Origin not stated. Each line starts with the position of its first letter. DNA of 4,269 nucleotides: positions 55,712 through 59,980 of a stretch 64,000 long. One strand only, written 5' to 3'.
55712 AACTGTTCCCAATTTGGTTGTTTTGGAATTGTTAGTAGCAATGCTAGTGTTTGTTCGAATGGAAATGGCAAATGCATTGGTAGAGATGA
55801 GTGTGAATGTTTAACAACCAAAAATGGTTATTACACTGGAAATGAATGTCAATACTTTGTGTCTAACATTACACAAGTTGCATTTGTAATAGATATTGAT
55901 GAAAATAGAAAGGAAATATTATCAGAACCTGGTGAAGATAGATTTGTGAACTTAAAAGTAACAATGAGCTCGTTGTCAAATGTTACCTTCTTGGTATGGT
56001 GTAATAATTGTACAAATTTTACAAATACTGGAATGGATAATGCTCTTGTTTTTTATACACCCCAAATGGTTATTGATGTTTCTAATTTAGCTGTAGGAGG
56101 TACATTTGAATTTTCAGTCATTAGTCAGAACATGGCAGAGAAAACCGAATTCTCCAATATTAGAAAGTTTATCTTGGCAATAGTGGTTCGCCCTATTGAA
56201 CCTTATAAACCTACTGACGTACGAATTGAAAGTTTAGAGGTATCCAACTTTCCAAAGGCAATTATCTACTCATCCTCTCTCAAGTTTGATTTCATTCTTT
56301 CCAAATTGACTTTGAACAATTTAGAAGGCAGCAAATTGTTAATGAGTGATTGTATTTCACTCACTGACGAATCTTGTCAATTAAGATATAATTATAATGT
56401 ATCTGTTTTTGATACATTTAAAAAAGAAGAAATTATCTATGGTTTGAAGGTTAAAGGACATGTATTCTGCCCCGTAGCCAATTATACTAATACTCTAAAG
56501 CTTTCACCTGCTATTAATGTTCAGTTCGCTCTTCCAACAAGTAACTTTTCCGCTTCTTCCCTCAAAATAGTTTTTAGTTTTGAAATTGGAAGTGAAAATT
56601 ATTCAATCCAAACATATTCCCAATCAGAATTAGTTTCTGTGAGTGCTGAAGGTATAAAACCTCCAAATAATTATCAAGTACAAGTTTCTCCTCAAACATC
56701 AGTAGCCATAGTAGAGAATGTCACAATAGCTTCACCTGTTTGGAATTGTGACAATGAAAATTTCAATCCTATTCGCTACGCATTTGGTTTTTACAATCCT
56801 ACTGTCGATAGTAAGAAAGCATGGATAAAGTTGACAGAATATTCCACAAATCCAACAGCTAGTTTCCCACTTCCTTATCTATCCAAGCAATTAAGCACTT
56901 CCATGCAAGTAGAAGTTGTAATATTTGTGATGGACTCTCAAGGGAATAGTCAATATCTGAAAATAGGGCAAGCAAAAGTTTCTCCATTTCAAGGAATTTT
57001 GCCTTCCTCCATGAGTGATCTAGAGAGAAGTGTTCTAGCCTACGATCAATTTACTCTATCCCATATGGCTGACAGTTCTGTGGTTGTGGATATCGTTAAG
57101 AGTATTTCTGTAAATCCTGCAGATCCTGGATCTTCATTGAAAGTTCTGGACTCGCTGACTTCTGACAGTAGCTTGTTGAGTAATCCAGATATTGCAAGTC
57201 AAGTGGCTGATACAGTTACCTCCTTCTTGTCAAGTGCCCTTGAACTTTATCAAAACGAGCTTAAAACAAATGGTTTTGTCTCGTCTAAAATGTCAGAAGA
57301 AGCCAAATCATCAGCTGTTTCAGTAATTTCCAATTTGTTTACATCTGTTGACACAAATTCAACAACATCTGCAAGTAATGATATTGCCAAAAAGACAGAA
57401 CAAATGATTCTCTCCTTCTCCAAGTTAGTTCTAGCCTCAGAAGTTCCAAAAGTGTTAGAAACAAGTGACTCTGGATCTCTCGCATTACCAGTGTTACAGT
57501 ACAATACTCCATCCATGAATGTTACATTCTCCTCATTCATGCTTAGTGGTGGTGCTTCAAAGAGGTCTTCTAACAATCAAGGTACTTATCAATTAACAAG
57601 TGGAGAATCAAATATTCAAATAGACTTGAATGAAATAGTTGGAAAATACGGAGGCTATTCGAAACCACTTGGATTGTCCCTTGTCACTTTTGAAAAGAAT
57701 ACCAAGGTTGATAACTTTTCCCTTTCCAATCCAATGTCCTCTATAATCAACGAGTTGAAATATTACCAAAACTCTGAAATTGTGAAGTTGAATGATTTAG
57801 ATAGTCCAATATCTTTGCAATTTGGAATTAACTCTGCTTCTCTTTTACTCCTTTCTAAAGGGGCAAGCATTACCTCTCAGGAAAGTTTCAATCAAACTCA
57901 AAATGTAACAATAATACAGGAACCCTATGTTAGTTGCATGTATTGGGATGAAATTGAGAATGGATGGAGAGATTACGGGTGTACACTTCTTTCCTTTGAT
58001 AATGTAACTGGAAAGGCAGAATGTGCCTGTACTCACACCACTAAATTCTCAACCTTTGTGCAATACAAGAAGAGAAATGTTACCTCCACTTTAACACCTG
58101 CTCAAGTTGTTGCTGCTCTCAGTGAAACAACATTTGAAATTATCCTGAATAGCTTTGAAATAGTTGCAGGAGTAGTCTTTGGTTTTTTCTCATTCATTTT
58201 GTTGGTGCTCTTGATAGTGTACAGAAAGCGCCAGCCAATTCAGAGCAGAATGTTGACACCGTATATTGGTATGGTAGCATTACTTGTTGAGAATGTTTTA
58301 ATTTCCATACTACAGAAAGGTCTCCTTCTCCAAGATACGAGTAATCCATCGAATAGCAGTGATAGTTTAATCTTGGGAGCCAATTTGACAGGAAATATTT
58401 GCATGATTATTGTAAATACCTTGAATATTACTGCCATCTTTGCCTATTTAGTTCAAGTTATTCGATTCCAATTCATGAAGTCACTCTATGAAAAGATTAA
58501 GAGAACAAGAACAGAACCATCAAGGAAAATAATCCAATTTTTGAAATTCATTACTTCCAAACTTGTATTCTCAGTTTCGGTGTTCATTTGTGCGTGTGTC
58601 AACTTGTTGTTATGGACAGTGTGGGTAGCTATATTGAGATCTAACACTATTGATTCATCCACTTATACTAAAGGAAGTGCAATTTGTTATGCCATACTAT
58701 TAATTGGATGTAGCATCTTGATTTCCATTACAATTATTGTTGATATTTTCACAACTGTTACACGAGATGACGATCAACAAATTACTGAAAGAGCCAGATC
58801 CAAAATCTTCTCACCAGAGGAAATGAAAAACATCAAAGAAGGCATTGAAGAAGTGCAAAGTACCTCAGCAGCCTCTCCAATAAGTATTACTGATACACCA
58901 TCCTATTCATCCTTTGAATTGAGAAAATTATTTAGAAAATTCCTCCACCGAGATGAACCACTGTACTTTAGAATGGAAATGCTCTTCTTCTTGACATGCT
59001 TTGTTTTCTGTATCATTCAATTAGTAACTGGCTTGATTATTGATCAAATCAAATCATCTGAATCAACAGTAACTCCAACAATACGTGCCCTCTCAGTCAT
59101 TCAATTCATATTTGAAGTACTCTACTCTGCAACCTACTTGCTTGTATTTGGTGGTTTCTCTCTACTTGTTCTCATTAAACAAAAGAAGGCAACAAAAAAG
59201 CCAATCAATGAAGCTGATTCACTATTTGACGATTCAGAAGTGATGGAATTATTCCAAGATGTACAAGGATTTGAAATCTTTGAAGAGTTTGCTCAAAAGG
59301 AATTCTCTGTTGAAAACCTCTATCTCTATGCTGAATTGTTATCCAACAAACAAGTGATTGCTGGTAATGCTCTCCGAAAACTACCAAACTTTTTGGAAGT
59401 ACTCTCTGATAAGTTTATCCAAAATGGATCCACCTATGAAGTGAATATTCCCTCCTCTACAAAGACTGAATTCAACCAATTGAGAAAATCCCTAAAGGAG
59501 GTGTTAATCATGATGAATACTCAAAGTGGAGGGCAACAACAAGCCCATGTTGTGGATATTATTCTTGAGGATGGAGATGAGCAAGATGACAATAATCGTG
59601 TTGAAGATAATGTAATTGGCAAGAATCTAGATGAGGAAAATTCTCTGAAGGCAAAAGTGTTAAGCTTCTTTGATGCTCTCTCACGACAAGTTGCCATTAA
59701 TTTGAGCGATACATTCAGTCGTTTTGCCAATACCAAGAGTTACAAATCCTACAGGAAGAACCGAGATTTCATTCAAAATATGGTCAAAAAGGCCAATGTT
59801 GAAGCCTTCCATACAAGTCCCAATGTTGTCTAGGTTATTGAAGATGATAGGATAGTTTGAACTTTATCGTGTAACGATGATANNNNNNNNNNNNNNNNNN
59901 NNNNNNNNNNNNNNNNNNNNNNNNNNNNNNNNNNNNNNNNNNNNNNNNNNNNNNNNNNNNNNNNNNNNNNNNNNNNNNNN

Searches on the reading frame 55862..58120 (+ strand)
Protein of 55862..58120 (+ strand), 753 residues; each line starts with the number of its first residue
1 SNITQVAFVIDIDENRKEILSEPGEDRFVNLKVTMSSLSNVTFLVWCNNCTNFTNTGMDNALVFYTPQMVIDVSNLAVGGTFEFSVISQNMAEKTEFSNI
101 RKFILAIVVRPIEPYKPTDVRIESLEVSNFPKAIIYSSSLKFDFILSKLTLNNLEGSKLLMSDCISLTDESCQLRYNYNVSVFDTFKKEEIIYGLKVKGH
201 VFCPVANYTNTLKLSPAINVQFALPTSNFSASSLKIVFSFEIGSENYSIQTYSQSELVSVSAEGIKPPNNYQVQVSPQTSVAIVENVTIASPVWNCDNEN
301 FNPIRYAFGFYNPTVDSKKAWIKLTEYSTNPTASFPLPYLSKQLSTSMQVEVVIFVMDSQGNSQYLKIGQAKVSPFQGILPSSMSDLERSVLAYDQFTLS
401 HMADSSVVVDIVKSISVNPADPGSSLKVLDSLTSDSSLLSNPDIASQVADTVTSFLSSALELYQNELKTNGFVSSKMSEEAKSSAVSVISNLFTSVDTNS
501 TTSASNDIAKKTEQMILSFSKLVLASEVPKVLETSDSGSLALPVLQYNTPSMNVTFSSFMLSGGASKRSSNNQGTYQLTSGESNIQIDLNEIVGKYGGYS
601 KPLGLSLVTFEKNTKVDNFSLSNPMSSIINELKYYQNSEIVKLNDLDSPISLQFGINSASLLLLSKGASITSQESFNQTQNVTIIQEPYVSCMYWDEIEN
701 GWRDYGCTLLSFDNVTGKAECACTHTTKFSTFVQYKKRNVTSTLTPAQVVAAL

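Call 58: search_protein_families(library=pfam, proteins=[window:55862-58120:+], max_evalue=1)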
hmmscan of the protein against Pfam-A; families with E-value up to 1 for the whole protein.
window:55862-58120:+ (753 aa): 4 families
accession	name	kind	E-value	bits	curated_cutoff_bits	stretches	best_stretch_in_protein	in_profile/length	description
PF01825.27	GPS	-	1e-05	26.4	22.5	1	691-730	2-43/45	GPCR proteolysis site, GPS, motif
PF10108.15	DNA_pol_B_exo2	-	0.1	12.7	24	1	506-599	31-118/213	Predicted 3'-5' exonuclease related to the exonuclease domain of PolB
PF21120.3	MCM_WH_arc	-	0.11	12.9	26.1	1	174-208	30-61/63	Archaeal MCM, winged-helix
PF01262.27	AlaDh_PNT_C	-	0.22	11.4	23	1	399-488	116-206/214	Alanine dehydrogenase/PNT, C-terminal domain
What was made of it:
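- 57932..58051 (+): GPS (GPCR proteolysis site) motif, aa 2002-2041, containing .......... Pfam GPS 1e-05, 26.4 bits against a cut-off of 22.5 (call 58).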

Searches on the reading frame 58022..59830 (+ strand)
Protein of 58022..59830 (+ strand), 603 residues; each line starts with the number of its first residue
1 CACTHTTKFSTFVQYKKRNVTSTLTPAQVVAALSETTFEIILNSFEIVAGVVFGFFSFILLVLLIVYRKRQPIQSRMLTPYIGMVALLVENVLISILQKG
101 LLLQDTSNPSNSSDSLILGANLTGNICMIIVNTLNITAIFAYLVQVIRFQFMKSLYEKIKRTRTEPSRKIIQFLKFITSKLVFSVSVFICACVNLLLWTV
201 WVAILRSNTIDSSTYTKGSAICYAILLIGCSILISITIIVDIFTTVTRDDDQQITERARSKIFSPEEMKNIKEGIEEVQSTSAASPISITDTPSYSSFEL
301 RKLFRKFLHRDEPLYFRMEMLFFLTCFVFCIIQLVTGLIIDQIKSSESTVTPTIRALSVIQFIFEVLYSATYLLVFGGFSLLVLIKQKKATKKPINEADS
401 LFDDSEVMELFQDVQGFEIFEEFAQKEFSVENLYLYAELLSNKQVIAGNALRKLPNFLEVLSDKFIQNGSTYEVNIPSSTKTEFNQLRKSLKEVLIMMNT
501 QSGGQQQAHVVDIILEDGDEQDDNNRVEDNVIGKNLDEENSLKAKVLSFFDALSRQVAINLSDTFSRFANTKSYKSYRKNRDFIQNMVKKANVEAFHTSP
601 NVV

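Call 58: search_protein_families(library=pfam, proteins=[window:58022-59830:+], max_evalue=1)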
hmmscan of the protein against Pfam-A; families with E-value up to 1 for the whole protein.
window:58022-59830:+ (603 aa): 3 families
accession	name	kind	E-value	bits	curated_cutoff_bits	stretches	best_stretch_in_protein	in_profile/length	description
PF00615.24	RGS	-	1.6e-05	25.7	23.9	1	409-490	4-82/117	Regulator of G protein signaling domain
PF24400.1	DUF7544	-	0.0035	17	27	1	119-245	61-174/302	Family of unknown function (DUF7544)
PF01034.25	Syndecan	-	0.018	15.5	25.2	1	47-70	12-35/64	Syndecan domain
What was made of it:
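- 59246..59491 (+): C-terminal RGS domain (aa 2440-2521). Pfam RGS 25.7 bits against a cut-off of 23.9 (call 58).
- On 7TM RGS receptor family (Naegleria type): Pfam RGS scores 25.7 bits against a cut-off of 23.9 on the C-terminal fragment (call 58).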
